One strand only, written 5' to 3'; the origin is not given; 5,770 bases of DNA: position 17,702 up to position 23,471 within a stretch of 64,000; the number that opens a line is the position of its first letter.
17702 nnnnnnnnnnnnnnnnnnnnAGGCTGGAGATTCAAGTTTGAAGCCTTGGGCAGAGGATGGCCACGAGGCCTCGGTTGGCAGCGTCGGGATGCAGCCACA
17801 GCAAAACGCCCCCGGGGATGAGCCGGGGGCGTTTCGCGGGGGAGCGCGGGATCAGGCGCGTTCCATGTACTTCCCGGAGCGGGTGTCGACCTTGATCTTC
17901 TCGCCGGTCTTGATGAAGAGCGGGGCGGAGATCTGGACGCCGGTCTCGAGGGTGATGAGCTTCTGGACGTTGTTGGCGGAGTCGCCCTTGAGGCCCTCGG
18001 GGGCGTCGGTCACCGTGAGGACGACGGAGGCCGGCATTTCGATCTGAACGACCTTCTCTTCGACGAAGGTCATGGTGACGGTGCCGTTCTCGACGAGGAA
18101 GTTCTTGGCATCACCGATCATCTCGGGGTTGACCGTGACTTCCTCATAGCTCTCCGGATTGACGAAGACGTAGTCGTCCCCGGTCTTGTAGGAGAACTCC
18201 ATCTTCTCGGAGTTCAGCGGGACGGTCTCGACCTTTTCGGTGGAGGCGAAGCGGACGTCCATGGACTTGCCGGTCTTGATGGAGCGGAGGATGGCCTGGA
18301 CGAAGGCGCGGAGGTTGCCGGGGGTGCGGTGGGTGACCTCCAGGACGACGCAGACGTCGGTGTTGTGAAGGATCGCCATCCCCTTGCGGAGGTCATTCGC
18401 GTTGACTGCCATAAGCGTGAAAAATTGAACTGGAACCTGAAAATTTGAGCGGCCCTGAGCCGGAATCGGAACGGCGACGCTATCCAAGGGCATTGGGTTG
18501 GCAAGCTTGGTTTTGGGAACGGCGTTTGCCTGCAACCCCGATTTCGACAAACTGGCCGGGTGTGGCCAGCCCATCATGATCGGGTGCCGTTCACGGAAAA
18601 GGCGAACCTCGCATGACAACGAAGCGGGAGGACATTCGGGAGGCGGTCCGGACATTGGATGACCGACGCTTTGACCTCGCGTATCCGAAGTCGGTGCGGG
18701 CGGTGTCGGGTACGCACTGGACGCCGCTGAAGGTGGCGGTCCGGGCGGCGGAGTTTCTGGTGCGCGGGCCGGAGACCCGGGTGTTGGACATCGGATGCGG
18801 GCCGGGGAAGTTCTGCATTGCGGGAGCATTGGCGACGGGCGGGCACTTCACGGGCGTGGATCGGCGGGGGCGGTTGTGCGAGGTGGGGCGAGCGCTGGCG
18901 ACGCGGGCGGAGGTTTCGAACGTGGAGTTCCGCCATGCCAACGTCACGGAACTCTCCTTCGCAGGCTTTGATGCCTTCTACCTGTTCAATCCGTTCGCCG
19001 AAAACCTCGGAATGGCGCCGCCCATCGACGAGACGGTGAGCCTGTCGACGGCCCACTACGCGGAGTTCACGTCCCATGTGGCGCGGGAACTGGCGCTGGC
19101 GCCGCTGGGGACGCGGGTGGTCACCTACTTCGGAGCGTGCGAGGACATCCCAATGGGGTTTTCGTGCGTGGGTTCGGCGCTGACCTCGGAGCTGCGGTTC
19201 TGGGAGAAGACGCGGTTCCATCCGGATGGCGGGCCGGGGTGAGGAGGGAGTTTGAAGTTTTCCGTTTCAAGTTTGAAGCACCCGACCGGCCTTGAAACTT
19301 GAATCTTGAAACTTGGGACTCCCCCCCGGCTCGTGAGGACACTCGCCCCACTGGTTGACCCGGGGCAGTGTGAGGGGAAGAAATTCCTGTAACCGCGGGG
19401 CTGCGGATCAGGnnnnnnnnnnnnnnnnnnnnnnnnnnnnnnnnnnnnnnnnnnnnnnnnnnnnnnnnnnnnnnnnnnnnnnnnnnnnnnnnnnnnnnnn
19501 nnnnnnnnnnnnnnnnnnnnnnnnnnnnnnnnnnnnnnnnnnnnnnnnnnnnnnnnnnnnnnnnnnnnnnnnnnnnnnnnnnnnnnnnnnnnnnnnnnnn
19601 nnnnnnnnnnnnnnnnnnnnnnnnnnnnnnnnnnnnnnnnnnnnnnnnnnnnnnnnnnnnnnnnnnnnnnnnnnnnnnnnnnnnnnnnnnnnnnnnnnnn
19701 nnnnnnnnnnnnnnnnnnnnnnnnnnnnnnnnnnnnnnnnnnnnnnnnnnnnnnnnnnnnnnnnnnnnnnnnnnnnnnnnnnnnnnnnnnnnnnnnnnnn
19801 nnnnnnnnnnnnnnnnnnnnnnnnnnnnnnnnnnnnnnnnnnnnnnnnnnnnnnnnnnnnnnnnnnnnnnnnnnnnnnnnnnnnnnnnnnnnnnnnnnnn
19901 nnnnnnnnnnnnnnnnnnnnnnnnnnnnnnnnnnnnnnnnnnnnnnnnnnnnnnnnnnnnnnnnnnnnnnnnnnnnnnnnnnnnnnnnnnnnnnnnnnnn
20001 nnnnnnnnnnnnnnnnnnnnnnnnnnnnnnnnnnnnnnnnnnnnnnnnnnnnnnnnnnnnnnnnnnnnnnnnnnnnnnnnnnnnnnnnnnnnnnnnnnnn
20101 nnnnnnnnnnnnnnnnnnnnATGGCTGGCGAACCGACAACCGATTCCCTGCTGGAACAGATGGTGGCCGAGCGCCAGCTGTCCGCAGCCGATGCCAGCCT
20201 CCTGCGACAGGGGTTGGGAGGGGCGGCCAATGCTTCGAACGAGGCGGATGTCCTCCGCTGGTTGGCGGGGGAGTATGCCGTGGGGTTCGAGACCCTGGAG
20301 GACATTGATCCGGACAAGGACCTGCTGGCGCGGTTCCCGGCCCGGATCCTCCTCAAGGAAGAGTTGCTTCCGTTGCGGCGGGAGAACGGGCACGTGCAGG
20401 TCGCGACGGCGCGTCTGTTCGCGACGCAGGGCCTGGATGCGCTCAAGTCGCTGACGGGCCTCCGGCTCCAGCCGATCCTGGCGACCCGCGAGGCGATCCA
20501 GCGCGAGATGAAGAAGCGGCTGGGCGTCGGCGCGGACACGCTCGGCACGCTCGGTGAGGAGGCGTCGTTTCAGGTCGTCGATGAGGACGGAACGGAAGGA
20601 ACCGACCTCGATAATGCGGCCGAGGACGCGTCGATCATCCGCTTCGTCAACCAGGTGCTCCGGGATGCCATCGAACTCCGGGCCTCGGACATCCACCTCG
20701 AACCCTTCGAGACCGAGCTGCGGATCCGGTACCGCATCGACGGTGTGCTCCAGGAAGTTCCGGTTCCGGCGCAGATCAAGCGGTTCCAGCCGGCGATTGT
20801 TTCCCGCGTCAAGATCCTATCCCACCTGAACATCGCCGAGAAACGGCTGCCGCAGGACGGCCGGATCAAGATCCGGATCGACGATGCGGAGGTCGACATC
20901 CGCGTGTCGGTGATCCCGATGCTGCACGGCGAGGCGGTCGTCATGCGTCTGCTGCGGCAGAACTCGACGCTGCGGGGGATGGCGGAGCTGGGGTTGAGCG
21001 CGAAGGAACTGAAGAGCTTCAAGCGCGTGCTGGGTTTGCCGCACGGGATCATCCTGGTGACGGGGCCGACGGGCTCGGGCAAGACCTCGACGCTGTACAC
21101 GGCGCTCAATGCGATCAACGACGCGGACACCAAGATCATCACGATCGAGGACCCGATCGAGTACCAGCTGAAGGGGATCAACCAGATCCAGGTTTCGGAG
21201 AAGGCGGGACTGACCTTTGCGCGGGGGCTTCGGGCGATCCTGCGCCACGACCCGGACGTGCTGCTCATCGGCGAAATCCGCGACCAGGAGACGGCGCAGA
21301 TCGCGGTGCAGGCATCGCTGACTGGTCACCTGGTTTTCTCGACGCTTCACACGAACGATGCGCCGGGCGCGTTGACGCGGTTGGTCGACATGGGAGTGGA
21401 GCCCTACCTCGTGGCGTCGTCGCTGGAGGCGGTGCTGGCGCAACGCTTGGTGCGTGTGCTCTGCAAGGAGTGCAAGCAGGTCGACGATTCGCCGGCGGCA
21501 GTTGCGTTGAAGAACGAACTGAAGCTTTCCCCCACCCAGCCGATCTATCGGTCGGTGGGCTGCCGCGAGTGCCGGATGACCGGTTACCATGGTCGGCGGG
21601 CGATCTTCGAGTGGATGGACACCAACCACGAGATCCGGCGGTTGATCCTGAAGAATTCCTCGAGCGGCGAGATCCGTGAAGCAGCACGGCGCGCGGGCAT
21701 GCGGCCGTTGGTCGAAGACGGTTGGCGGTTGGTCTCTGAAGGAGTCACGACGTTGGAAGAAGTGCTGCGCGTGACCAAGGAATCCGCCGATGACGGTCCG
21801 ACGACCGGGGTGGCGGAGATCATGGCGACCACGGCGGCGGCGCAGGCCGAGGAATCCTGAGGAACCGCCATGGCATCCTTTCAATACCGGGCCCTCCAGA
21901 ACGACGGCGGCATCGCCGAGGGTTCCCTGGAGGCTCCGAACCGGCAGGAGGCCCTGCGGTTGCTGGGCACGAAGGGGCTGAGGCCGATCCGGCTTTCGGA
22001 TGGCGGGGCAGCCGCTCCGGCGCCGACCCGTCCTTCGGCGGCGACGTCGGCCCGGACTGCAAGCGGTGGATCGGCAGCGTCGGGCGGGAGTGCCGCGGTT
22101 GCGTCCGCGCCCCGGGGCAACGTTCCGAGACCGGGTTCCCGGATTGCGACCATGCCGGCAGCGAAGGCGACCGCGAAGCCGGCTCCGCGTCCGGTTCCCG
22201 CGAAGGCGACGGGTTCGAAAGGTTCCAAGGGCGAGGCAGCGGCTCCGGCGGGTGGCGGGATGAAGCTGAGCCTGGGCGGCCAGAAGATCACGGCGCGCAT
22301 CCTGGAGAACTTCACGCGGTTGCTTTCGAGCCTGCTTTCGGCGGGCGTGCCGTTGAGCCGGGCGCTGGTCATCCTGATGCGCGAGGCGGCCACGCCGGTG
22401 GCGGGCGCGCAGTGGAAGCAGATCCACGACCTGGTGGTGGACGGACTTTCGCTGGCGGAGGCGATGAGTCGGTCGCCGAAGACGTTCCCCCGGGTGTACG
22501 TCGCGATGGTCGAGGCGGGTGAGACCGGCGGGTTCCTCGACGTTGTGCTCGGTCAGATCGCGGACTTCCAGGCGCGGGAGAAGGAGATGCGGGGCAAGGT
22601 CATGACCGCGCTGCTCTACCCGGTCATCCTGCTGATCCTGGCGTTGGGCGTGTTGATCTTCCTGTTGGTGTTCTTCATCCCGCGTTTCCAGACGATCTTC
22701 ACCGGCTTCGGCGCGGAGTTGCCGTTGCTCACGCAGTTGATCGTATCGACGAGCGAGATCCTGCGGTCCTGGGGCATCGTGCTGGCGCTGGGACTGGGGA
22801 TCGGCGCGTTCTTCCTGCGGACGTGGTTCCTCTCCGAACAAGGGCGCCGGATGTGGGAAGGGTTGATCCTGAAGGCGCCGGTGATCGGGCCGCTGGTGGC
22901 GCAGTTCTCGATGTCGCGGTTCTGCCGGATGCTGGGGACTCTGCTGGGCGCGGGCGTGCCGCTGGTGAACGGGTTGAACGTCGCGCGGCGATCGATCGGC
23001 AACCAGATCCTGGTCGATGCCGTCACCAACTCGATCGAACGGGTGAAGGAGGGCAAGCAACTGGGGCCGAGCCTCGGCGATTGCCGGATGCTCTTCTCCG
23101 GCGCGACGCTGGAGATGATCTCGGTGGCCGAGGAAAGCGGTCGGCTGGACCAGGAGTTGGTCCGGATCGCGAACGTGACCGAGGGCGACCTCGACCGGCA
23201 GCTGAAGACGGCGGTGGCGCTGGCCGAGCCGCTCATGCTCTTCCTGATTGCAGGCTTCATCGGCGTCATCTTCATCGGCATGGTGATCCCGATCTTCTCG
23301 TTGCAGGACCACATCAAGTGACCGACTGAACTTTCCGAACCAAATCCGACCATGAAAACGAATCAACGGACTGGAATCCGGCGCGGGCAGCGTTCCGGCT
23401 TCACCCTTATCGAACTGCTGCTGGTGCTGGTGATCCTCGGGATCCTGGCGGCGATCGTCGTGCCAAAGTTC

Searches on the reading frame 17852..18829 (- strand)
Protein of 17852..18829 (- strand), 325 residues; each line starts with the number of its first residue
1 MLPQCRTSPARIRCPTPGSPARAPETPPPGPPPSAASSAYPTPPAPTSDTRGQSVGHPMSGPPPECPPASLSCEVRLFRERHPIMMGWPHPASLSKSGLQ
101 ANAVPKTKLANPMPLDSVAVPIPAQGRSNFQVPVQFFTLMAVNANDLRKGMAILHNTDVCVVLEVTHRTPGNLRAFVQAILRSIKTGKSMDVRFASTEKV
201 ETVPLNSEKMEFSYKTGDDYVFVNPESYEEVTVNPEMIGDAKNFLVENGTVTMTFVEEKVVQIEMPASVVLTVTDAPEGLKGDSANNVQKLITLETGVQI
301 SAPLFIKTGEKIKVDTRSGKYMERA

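Call 31: search_protein_families(library=pfam, proteins=[window:17852-18829:-], max_evalue=0.01)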
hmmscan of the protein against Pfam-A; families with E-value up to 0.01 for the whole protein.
window:17852-18829:- (325 aa): 3 families
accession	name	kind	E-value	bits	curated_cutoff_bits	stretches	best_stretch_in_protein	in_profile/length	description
PF09285.17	Elong-fact-P_C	-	7.5e-23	80.4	25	1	269-324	1-56/56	Elongation factor P, C-terminal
PF01132.26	EFP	-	7.7e-18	64.7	27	1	209-261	2-54/54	Elongation factor P (EF-P) OB domain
PF08207.18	EFP_N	-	1.4e-17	63.9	23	1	144-200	2-58/58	Elongation factor P (EF-P) KOW-like domain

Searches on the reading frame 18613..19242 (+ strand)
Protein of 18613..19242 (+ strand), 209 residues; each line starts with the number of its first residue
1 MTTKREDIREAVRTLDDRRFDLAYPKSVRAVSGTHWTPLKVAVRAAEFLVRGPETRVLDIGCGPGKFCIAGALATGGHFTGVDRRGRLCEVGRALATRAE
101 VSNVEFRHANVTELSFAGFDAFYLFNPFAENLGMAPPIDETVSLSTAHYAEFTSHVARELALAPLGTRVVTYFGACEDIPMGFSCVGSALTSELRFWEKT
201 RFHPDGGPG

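Call 31: search_protein_families(library=pfam, proteins=[window:18613-19242:+], max_evalue=0.01)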
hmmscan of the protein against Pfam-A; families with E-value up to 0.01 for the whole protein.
window:18613-19242:+ (209 aa): 8 families
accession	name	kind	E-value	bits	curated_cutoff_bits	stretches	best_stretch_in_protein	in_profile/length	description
PF13847.12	Methyltransf_31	-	1.8e-11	44.4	27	1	54-122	4-78/145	Methyltransferase domain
PF13649.12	Methyltransf_25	-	1.2e-10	42.4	27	1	57-127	1-73/97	Methyltransferase domain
PF08241.18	Methyltransf_11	-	7.7e-07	30.1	21.2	1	58-125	1-67/95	Methyltransferase domain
PF01135.25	PCMT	-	0.0018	18.5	20.3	1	38-110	59-132/210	Protein-L-isoaspartate(D-aspartate) O-methyltransferase (PCMT)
PF13489.12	Methyltransf_23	-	0.0021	18.2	27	1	51-86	20-54/164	Methyltransferase domain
PF05175.20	MTS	-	0.0041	17.2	23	1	53-130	31-110/170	Methyltransferase small domain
PF08242.18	Methyltransf_12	-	0.005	18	30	1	58-126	1-73/98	Methyltransferase domain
PF01209.24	Ubie_methyltran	-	0.005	16.7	20.1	1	55-122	49-117/233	ubiE/COQ5 methyltransferase family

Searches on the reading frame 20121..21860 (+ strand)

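Call 31: search_protein_families(library=pfam, proteins=[window:20121-21860:+], max_evalue=0.01)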
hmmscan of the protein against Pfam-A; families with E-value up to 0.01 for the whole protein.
window:20121-21860:+ (579 aa): 8 families
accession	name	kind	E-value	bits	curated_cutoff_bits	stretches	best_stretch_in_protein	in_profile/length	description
PF00437.27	T2SSE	-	3.8e-138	460.6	24.9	1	166-550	2-370/370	Type II/IV secretion system protein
PF05157.20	MshEN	-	5.7e-16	58.7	23.1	1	54-128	3-78/90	MshEN domain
PF13191.12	AAA_16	-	0.00011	23.1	32.6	1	305-421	22-123/167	AAA ATPase domain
PF13604.12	AAA_30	-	0.00058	20.1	27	0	298-340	8-50/191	AAA domain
PF13401.12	AAA_22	-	0.0029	18.4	27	1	308-345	5-42/130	AAA domain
PF25199.1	nSTAND_NTPase5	-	0.0039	17.5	34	0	310-356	43-90/145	Novel STAND NTPase 5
PF01637.24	ATPase_2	-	0.0067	16.7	33.2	0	295-360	6-72/225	ATPase domain predominantly from Archaea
PF20720.3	nSTAND3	-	0.0095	16.1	27.2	0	308-346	17-55/155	Novel STAND NTPase 3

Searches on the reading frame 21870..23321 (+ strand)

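Call 31: search_protein_families(library=pfam, proteins=[window:21870-23321:+], max_evalue=0.01)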
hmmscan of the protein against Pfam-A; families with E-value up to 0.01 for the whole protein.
window:21870-23321:+ (483 aa): 1 family
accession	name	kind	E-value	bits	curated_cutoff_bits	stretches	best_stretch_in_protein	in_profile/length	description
PF00482.28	T2SSF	-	4.7e-55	185.3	25.2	2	148-271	1-125/125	Type II secretion system (T2SS), protein F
